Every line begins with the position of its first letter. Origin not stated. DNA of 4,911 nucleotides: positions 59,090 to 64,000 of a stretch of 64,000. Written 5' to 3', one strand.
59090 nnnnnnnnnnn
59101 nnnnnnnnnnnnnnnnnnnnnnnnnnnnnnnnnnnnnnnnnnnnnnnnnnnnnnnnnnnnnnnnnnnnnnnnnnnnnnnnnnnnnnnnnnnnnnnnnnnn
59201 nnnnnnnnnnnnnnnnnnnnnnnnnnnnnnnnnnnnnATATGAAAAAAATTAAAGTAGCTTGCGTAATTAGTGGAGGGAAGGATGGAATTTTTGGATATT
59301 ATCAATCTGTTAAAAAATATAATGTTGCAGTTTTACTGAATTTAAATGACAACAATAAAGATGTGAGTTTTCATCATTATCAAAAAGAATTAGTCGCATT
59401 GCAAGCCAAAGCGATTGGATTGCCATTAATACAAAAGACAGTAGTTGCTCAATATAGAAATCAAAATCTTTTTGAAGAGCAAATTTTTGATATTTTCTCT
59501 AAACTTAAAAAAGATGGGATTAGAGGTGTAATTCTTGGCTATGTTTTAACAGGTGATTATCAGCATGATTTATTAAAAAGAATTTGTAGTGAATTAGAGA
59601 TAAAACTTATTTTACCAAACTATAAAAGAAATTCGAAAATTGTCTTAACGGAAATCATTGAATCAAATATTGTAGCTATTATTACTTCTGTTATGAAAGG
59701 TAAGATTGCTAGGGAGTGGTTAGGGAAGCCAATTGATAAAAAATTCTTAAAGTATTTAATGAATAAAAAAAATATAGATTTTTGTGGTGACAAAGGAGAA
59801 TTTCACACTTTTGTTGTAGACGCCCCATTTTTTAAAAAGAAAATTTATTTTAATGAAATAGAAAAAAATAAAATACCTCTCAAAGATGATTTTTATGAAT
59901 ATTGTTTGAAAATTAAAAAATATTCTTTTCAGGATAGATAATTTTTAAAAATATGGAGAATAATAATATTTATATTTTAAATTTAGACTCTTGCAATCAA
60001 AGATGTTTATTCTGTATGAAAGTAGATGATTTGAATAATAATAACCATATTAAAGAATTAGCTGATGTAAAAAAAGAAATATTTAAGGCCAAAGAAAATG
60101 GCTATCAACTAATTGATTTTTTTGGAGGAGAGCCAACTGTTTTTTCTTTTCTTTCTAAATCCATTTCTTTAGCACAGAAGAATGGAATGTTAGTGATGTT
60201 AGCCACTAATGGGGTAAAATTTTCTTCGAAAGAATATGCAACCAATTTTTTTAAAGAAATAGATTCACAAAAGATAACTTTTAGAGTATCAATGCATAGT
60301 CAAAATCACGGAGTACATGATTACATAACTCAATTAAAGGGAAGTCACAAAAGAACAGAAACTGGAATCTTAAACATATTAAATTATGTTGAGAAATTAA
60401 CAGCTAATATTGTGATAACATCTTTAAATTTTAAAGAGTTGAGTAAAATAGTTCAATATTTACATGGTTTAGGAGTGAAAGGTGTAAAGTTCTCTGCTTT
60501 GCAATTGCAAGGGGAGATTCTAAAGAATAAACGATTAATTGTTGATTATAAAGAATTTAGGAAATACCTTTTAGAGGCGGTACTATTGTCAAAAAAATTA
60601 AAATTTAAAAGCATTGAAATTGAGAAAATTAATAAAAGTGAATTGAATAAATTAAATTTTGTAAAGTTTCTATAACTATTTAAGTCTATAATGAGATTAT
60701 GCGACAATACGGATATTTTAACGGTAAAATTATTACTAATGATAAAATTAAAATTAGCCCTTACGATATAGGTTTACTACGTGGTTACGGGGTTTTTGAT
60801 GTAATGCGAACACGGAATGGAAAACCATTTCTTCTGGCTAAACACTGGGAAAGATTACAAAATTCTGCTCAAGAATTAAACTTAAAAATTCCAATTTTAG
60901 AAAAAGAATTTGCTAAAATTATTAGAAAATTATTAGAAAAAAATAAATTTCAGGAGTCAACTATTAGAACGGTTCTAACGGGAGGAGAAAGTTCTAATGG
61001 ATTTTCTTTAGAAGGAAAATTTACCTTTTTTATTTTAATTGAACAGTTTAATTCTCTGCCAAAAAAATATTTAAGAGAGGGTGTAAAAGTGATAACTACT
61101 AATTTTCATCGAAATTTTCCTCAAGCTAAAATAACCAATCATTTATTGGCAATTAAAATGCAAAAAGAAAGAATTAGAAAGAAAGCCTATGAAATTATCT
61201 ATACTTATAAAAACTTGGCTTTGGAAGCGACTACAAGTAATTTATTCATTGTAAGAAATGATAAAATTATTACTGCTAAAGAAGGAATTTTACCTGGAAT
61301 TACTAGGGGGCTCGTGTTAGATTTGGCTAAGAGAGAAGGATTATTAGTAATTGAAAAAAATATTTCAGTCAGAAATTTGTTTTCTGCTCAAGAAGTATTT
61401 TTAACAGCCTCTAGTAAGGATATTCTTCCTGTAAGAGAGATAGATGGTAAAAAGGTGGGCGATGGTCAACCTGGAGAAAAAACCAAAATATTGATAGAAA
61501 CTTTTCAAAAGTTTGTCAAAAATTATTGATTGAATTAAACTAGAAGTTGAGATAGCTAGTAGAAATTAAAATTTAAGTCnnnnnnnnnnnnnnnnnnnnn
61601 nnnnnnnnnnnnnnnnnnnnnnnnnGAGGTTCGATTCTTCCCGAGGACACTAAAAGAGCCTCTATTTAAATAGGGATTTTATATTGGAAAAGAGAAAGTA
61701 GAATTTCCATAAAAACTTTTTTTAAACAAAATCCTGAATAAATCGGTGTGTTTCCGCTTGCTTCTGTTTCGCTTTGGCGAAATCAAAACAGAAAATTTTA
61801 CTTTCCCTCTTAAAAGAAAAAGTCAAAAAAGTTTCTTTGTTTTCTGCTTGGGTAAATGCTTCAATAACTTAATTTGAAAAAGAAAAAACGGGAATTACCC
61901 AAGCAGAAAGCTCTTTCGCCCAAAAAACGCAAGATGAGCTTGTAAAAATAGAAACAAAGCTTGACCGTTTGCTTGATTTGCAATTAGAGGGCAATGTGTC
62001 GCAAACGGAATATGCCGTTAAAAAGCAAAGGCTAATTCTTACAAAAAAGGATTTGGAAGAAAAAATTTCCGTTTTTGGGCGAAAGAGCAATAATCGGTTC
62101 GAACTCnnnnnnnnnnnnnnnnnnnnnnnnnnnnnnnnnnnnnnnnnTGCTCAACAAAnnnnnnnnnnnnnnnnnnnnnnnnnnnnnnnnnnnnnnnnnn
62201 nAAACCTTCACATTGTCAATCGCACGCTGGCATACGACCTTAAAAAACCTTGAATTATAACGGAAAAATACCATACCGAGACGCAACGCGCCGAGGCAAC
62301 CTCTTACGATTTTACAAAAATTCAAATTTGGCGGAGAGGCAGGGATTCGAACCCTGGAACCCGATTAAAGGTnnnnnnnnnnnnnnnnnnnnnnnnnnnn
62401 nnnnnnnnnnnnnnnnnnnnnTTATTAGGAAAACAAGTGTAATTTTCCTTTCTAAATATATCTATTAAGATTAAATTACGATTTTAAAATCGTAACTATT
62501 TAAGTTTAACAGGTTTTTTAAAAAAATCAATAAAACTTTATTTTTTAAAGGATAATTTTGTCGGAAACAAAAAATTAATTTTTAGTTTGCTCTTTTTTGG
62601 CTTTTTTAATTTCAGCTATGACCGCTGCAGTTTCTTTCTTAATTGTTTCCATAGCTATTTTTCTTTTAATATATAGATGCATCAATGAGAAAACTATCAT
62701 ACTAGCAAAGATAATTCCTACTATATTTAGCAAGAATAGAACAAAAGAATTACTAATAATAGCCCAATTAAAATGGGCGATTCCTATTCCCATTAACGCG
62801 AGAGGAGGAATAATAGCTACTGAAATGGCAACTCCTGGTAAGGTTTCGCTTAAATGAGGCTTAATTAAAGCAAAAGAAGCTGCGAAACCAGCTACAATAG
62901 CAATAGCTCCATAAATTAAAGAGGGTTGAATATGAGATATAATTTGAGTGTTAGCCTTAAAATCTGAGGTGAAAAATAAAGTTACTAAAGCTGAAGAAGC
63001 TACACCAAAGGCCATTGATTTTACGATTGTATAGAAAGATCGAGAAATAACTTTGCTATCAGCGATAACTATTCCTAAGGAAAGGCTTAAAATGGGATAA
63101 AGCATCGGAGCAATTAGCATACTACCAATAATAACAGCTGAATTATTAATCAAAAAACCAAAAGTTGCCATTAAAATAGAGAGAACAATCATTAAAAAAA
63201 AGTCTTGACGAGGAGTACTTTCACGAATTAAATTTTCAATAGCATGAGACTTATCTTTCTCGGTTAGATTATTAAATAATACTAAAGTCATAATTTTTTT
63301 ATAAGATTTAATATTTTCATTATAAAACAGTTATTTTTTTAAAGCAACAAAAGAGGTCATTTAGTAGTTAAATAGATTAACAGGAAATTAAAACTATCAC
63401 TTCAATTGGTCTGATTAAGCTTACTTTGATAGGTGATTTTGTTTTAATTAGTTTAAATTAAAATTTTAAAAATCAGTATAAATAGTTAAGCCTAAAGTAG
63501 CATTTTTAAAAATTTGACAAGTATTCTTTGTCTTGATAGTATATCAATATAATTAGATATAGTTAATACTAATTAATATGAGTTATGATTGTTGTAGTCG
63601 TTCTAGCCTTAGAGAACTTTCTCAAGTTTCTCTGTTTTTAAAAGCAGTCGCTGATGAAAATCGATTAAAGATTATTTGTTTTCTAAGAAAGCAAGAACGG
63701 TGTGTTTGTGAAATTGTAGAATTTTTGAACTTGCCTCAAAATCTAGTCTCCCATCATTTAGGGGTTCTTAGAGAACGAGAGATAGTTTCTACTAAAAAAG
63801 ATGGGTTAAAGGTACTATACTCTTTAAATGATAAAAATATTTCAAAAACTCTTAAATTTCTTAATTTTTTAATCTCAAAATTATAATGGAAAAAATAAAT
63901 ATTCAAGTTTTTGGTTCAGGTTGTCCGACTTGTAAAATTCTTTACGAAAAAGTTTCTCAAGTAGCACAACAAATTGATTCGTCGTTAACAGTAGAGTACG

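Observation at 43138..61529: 18-kb co-directional block with eight radical-SAM enzymes, a YcaO, a PP-loop ATPase and Cys/His-repeat peptides: a candidate novel RiPP-like maturation system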

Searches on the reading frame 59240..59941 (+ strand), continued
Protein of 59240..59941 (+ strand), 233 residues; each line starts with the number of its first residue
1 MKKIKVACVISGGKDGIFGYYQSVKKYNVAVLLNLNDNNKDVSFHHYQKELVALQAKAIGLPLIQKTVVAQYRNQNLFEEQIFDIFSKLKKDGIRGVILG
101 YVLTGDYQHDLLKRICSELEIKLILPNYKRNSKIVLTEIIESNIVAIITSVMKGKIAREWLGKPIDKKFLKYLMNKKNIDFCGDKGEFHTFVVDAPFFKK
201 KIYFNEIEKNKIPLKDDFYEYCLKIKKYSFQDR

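Call 81: search_solved_structures(query=window:59240-59938:+, max_evalue=0.00001)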
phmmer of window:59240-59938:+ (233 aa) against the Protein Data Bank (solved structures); distinct sequences matched with E-value up to 0.00001: 2.
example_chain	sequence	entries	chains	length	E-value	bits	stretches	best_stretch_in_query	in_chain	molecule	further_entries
2d13_A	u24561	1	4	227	1.1e-24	90.4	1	6-209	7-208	hypothetical protein PH1257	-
3rjz_A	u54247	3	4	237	1.5e-23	86.7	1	6-209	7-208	N-type ATP pyrophosphatase superfamily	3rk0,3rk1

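Call 84: search_protein_families(library=pfam, proteins=[L083:15942-16892:+, L081:18863-19405:+], max_evalue=0.001)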
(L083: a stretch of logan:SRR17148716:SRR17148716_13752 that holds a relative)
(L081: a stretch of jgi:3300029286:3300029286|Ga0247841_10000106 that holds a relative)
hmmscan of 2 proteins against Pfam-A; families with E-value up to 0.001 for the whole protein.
L083:15942-16892:+ (317 aa): 0 families

L081:18863-19405:+ (181 aa): 0 families

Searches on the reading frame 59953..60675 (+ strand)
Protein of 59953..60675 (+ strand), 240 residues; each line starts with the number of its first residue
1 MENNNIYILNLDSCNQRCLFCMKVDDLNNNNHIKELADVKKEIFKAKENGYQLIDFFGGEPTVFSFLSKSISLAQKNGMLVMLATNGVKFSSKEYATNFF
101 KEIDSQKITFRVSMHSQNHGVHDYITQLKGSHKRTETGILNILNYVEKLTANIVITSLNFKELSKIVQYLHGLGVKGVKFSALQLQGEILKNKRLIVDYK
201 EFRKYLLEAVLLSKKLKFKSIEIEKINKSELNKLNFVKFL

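Call 6: search_protein_families(library=pfam, proteins=[window:59953-60675:+], max_evalue=0.01)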
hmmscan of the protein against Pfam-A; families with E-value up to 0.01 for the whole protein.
window:59953-60675:+ (240 aa): 2 families
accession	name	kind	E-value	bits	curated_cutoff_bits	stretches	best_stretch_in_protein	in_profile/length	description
PF04055.27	Radical_SAM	-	3.4e-10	40.8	29.5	1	13-169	6-165/166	Radical SAM superfamily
PF13353.11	Fer4_12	-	0.0051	17.5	22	0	11-76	12-76/137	4Fe-4S single cluster domain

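Call 8: search_protein_families(library=ncbifam, proteins=[window:59953-60675:+], max_evalue=0.01)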
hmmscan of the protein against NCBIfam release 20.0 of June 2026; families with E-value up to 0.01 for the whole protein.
window:59953-60675:+ (240 aa): 39 families (the best 25 are shown)
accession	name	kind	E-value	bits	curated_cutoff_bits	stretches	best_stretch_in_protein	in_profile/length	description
TIGR03977.1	rSAM_pair_HxsC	equivalog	1.4e-25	89.8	267.9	1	5-217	26-240/292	His-Xaa-Ser system radical SAM maturase HxsC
NF038332.1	rSAM_rare_HxsC4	exception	5e-20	71.9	500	1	3-188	13-199/335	radical SAM protein HxsC4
NF038283.1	viperin_w_prok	equivalog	1.6e-15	57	180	1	12-207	10-211/281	viperin family antiviral radical SAM protein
TIGR04251.1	SCM_rSAM_ScmF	equivalog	1.1e-13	51.4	400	1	4-185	4-184/353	SynChlorMet cassette radical SAM/SPASM protein ScmF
TIGR04303.1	GeoRSP_rSAM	equivalog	1e-12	48.3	400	1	12-216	13-211/325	GeoRSP system radical SAM/SPASM protein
NF045574.1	sacti_mat_StsB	exception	2.2e-11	43.3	625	1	5-180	97-266/466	StsB family radical SAM/SPASM domain sactipeptide maturase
NF047865.1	rSAM_PapB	equivalog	3.9e-11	42.8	340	1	10-218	9-224/330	PapB family radical SAM/SPASM ranthipeptide maturase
NF001199.0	PRK00164.2-1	equivalog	3.9e-11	42.7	231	1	12-225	20-222/308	GTP 3',8-cyclase MoaA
TIGR02668.1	moaA_archaeal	equivalog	6.9e-11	41.7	325.25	1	12-224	18-218/303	GTP 3',8-cyclase MoaA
TIGR02666.1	moaA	equivalog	8.8e-11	41.3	284.05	1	12-176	18-186/336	GTP 3',8-cyclase MoaA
TIGR02109.1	PQQ_syn_pqqE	equivalog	1.3e-10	40.7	381.35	1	14-198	17-197/358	pyrroloquinoline quinone biosynthesis protein PqqE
TIGR04546.1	rSAM_ahbC_deAc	equivalog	1.7e-10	40.2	650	1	13-187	48-217/390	12,18-didecarboxysiroheme deacetylase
TIGR04466.1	rSAM_BlsE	equivalog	4e-10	39.7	400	1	5-189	4-181/327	cytosylglucuronate decarboxylase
TIGR04317.1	W_rSAM_matur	equivalog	4e-10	39.3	380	1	4-213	4-214/349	tungsten cofactor oxidoreductase radical SAM maturase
TIGR04055.1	rSAM_NirJ2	equivalog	7.5e-10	38.8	500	1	12-208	8-199/326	putative heme d1 biosynthesis radical SAM protein NirJ2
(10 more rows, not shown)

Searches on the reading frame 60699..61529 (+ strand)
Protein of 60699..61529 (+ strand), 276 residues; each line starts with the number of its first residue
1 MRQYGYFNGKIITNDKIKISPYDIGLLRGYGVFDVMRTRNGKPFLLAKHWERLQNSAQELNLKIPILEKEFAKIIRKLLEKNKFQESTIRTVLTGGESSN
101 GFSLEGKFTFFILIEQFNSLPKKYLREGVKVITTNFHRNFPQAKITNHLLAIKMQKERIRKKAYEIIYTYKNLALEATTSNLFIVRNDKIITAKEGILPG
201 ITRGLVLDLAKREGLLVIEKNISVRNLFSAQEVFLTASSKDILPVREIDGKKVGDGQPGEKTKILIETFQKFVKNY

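Call 6: search_protein_families(library=pfam, proteins=[window:60699-61529:+], max_evalue=0.01)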
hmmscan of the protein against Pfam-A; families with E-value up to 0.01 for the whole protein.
window:60699-61529:+ (276 aa): 1 family
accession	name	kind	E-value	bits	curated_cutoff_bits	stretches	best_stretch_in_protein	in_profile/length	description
PF01063.24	Aminotran_4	-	1.1e-49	169.8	28.5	1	31-248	1-223/223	Amino-transferase class IV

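Call 8: search_protein_families(library=ncbifam, proteins=[window:60699-61529:+], max_evalue=0.01)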
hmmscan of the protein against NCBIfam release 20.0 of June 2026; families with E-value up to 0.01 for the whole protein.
window:60699-61529:+ (276 aa): 18 families
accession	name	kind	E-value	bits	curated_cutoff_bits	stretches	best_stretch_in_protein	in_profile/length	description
NF006185.0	PRK08320.1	subfamily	4.2e-56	190.2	363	1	3-275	3-285/292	branched-chain amino acid aminotransferase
NF005209.0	PRK06680.1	subfamily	6.4e-50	169.6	320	1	2-274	2-282/286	D-amino-acid transaminase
TIGR01121.1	D_amino_aminoT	equivalog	7.6e-46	156.5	277.45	1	6-272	3-274/276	D-amino-acid transaminase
NF009126.0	PRK12479.1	equivalog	6.4e-45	153.6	518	1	2-274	3-285/299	branched-chain-amino-acid transaminase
TIGR01122.1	ilvE_I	equivalog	4.1e-44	150.9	245.55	1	6-274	1-285/298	branched-chain-amino-acid transaminase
NF005800.0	PRK07650.1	equivalog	1.1e-41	143.1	308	1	6-275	4-278/290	aminodeoxychorismate lyase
NF005146.0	PRK06606.1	equivalog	5.6e-41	140.5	279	1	3-275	7-294/307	branched-chain amino acid transaminase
NF005726.0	PRK07544.1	equivalog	3.7e-33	114.9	396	1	6-275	14-290/295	branched-chain amino acid aminotransferase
NF009066.0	PRK12400.1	equivalog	4.4e-30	105.1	538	1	8-272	10-281/290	D-amino-acid transaminase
NF005888.0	PRK07849.1-3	equivalog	5.3e-26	91.2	273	2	166-253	184-274/298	aminodeoxychorismate lyase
TIGR03461.1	pabC_Proteo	equivalog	7.7e-25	87.6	176.85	1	16-251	7-248/262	aminodeoxychorismate lyase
NF005886.0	PRK07849.1-1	equivalog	1.7e-24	86.6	253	1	23-266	32-285/291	aminodeoxychorismate lyase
NF004761.0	PRK06092.1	equivalog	3.6e-23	82.2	260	1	20-251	13-250/268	aminodeoxychorismate lyase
NF009896.0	PRK13356.1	equivalog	5.6e-23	81.5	262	1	4-263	9-276/287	branched-chain amino acid aminotransferase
NF006734.0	PRK09266.1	subfamily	1e-14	54.4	202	1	27-256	26-251/270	hypothetical protein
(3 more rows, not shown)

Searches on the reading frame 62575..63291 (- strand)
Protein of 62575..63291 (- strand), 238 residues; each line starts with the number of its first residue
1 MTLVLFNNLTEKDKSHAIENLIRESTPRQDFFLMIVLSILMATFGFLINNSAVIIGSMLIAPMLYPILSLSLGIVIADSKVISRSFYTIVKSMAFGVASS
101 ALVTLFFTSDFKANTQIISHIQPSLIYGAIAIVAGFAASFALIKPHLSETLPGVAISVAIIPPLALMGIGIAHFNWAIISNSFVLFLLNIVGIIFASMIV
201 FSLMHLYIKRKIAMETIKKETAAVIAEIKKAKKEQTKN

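Call 46: search_protein_families(library=pfam, proteins=[window:62575-63291:-], max_evalue=0.001)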
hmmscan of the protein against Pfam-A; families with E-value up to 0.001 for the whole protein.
window:62575-63291:- (238 aa): 1 family
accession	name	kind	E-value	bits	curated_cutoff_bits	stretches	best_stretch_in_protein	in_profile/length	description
PF04087.19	DUF389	-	8.4e-33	113.7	23.9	1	58-195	1-137/137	Domain of unknown function (DUF389)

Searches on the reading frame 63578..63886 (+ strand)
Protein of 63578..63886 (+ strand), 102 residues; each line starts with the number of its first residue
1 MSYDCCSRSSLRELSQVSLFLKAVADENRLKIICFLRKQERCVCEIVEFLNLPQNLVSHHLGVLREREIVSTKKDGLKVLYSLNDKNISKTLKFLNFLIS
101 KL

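Call 46: search_protein_families(library=pfam, proteins=[window:63578-63886:+], max_evalue=0.001)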
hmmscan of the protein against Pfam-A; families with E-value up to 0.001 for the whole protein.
window:63578-63886:+ (102 aa): 2 families
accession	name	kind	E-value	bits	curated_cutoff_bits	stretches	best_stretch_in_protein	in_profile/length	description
PF01022.26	HTH_5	-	1.2e-15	57.6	22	1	26-71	1-46/47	Bacterial regulatory protein, arsR family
PF12840.13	HTH_20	-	0.00016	22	27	1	25-70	2-48/51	Helix-turn-helix domain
